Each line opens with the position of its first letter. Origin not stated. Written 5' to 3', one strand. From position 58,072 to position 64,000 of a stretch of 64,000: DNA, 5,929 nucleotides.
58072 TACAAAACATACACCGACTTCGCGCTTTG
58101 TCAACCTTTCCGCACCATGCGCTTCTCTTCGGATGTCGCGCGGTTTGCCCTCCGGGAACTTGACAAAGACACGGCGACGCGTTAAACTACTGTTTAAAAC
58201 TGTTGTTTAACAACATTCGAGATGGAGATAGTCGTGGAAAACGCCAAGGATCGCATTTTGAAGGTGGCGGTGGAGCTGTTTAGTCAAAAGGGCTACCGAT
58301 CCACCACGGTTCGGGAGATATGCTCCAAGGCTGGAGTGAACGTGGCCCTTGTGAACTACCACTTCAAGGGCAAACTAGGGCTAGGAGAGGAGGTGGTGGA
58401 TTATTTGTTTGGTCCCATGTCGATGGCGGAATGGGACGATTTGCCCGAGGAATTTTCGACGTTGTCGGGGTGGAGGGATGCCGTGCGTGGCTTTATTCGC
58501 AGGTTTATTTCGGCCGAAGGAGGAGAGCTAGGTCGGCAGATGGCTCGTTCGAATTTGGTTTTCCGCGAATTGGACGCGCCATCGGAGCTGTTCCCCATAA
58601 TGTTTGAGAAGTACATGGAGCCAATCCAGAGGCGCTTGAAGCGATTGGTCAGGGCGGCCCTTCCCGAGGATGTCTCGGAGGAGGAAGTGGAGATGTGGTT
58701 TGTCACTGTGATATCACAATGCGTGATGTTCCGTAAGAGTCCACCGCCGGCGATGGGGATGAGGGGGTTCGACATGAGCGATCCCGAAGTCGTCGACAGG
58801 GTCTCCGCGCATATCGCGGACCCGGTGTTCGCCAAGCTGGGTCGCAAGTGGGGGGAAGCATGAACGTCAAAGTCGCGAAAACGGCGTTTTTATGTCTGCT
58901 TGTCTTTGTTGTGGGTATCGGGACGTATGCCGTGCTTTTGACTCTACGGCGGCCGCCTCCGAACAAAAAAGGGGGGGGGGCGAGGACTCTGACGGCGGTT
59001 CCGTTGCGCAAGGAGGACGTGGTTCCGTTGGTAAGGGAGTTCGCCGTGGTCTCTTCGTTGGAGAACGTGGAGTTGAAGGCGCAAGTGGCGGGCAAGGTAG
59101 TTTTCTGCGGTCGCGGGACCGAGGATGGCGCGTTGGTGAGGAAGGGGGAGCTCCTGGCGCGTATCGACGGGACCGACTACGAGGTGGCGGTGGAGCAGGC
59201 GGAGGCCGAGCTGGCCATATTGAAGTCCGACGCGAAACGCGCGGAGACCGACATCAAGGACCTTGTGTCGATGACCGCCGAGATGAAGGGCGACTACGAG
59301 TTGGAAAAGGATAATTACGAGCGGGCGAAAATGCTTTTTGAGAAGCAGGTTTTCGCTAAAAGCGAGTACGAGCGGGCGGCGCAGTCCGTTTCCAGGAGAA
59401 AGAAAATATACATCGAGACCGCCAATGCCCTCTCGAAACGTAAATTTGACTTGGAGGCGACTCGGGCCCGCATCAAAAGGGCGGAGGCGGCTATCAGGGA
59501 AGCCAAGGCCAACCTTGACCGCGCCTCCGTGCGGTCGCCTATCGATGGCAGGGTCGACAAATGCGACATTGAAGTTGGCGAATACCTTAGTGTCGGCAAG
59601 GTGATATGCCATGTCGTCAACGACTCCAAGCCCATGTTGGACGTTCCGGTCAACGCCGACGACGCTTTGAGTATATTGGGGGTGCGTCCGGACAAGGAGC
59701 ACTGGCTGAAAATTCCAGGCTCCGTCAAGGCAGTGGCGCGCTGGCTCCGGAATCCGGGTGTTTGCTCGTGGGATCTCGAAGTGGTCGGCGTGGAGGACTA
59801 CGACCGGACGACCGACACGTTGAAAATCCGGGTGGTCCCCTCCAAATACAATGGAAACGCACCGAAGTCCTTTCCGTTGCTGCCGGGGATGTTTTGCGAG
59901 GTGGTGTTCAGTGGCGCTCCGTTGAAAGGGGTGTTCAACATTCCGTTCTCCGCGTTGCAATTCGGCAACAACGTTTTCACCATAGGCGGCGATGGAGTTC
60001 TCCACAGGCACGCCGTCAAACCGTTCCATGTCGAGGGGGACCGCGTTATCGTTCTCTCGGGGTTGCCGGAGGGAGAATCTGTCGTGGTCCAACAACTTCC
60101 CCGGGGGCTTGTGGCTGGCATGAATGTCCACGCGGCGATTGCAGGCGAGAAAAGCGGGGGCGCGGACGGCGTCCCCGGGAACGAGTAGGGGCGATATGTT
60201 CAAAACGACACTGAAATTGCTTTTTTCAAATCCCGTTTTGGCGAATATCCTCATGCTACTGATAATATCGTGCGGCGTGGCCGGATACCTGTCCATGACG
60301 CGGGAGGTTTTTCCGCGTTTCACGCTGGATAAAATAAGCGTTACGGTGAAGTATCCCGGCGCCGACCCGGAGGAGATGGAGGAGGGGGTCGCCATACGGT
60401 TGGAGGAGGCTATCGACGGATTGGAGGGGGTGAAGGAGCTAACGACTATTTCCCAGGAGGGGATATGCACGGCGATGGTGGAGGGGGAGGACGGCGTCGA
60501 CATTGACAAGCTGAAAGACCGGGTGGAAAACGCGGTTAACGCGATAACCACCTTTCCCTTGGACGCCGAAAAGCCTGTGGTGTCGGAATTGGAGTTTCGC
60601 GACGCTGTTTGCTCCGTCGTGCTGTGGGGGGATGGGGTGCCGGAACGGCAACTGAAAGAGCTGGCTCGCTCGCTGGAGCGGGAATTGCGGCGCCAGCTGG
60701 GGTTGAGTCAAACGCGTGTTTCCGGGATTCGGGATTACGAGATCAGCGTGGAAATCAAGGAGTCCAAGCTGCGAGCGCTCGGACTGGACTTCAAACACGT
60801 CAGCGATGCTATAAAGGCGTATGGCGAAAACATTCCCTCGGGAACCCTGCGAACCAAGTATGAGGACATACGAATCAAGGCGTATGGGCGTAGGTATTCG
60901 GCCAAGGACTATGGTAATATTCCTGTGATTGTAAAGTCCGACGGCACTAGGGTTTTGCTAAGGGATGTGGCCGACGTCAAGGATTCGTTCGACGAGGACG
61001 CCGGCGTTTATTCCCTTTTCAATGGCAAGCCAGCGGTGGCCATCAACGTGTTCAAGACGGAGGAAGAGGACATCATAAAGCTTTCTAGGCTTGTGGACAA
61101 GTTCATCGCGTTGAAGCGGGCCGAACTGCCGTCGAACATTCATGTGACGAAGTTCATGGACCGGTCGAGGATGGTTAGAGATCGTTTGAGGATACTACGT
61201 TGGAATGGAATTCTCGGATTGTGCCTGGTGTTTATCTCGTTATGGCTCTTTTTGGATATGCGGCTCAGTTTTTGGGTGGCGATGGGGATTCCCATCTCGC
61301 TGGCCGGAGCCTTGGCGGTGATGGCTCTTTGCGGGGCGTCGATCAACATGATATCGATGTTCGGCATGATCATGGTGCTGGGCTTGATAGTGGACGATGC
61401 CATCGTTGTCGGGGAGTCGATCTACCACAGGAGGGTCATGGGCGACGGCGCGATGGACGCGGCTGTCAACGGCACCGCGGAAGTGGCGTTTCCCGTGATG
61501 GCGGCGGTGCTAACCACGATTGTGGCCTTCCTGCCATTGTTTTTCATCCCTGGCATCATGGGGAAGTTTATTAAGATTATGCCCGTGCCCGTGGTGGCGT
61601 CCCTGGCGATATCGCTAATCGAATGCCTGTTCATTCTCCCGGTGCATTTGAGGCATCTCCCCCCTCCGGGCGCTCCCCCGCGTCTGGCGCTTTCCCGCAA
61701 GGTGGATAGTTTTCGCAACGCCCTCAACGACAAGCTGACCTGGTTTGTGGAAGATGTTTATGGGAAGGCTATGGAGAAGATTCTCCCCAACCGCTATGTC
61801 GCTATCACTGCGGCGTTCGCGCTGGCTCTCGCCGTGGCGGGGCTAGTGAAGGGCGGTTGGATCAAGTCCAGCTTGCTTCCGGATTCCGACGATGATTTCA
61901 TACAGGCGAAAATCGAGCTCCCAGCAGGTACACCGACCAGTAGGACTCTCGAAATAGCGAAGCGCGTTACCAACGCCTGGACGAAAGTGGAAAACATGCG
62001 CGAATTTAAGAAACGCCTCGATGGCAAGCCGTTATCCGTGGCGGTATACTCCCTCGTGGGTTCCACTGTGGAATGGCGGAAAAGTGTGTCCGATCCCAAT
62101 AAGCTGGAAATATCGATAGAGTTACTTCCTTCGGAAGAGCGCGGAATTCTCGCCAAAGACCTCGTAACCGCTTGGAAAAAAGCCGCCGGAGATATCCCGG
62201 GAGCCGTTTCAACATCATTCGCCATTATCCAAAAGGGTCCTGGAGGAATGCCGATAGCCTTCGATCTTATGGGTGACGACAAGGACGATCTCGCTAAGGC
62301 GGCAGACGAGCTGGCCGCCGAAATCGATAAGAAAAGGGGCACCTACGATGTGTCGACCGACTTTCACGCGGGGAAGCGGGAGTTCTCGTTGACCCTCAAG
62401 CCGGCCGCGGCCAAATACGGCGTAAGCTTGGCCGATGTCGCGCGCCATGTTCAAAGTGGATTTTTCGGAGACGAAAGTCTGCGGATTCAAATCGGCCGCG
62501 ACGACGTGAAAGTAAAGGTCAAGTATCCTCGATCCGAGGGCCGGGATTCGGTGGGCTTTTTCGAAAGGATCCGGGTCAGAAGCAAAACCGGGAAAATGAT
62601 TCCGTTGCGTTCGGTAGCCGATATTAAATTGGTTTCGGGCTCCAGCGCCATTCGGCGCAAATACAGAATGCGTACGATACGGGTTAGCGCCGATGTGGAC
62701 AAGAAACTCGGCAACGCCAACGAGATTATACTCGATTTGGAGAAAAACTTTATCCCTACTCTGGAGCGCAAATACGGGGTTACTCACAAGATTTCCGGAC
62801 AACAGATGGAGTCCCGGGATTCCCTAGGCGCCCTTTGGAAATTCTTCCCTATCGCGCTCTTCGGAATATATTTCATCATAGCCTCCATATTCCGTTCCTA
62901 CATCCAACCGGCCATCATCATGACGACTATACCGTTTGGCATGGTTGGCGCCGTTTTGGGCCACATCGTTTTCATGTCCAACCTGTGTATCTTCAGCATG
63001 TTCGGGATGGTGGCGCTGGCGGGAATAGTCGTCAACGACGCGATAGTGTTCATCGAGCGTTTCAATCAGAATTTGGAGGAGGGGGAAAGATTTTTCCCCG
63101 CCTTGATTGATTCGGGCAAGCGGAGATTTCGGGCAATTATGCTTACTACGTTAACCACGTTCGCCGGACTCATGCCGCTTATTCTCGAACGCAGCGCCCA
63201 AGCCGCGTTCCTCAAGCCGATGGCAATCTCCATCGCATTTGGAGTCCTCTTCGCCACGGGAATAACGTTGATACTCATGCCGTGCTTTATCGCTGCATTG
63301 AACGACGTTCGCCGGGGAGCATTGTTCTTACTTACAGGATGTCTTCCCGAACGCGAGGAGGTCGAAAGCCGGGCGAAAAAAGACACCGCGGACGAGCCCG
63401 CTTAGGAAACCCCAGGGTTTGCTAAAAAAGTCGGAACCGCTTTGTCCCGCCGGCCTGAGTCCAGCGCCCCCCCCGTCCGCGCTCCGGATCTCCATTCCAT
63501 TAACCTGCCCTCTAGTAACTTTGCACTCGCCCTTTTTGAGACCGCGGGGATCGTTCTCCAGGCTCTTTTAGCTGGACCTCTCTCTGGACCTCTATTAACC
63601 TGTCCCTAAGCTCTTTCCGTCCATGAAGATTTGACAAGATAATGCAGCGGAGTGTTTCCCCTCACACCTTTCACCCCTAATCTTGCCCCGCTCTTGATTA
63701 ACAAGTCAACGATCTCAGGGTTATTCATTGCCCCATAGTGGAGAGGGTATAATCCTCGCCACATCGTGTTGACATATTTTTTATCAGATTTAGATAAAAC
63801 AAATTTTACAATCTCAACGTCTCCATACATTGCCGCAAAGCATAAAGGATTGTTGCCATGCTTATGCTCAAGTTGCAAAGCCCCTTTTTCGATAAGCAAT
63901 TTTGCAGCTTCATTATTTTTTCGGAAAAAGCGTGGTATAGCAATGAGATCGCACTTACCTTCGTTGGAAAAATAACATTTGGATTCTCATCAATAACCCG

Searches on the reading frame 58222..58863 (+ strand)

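Call 38: search_protein_families(library=pfam, proteins=[window:58222-58863:+], max_evalue=0.001)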
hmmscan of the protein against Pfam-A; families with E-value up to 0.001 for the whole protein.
window:58222-58863:+ (213 aa): 2 families
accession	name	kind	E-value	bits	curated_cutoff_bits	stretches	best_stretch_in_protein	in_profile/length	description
PF09209.16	CecR_C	-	2.5e-15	57.1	24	1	85-200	2-116/125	HTH-type transcriptional dual regulator CecR, C-terminal domain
PF00440.29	TetR_N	-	5.1e-15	55.4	24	1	12-57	1-46/47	Bacterial regulatory proteins, tetR family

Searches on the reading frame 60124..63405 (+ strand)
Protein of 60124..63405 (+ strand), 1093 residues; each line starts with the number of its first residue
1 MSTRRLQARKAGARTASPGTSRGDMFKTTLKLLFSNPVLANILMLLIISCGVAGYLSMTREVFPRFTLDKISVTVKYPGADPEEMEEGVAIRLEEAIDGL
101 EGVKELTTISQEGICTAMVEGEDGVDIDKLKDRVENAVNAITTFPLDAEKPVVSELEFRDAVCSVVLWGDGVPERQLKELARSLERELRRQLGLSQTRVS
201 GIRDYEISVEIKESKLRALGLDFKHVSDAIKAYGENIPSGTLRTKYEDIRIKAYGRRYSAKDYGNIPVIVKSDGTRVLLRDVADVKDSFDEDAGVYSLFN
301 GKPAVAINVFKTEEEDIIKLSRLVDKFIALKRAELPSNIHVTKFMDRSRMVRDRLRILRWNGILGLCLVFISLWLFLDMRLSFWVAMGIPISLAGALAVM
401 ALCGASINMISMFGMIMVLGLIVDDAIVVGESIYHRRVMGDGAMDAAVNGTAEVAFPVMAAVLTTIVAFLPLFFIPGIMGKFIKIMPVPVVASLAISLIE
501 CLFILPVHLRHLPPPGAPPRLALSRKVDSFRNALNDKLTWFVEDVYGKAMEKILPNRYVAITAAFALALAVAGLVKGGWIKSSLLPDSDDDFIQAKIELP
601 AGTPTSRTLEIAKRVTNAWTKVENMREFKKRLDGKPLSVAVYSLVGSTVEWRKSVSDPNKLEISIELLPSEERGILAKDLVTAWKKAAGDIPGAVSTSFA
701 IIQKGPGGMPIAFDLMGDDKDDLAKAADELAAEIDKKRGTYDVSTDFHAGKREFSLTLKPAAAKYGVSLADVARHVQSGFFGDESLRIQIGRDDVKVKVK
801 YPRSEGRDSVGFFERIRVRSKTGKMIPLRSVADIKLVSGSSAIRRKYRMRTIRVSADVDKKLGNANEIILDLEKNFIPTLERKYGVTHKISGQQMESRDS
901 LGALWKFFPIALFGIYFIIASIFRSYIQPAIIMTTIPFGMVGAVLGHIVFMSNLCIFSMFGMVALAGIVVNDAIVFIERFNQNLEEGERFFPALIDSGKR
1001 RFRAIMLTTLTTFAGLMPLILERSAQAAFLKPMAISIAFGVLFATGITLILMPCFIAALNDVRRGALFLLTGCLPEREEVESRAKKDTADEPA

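Call 38: search_protein_families(library=pfam, proteins=[window:60124-63405:+], max_evalue=0.001)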
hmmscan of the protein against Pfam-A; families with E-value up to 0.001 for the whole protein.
window:60124-63405:+ (1093 aa): 3 families
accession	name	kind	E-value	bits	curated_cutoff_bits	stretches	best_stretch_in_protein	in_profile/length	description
PF00873.25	ACR_tran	-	4.5e-172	574.7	28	1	32-1057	4-1018/1021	AcrB/AcrD/AcrF family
PF03176.21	MMPL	-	1.7e-06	27.6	20.5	1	910-1059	151-302/333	MMPL family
PF02355.23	SecD_SecF_C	-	7.9e-05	22.6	20.5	0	358-499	29-173/189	Protein export membrane protein SecD/SecF, C-terminal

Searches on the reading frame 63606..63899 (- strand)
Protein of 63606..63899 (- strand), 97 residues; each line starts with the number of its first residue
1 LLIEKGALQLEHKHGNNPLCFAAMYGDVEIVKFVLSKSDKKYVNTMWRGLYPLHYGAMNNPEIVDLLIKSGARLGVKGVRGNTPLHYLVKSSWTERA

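Call 38: search_protein_families(library=pfam, proteins=[window:63606-63899:-], max_evalue=0.001)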
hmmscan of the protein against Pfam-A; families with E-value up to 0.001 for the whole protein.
window:63606-63899:- (97 aa): 5 families
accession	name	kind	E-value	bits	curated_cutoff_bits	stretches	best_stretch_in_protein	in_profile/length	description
PF12796.13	Ank_2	-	3.8e-22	79.1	27.3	2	19-91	1-70/90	Ankyrin repeats (3 copies)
PF00023.36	Ank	-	1.5e-14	53.7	21.1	2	49-74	2-28/33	Ankyrin repeat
PF13606.12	Ank_3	-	2.7e-10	39.9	22.3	0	14-36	1-23/30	Ankyrin repeat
PF13637.12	Ank_4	-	2.5e-09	37.6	22.7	0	19-60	1-41/50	Ankyrin repeats (many copies)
PF13857.12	Ank_5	-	6.7e-09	36.4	27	1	3-35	2-36/56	Ankyrin repeats (many copies)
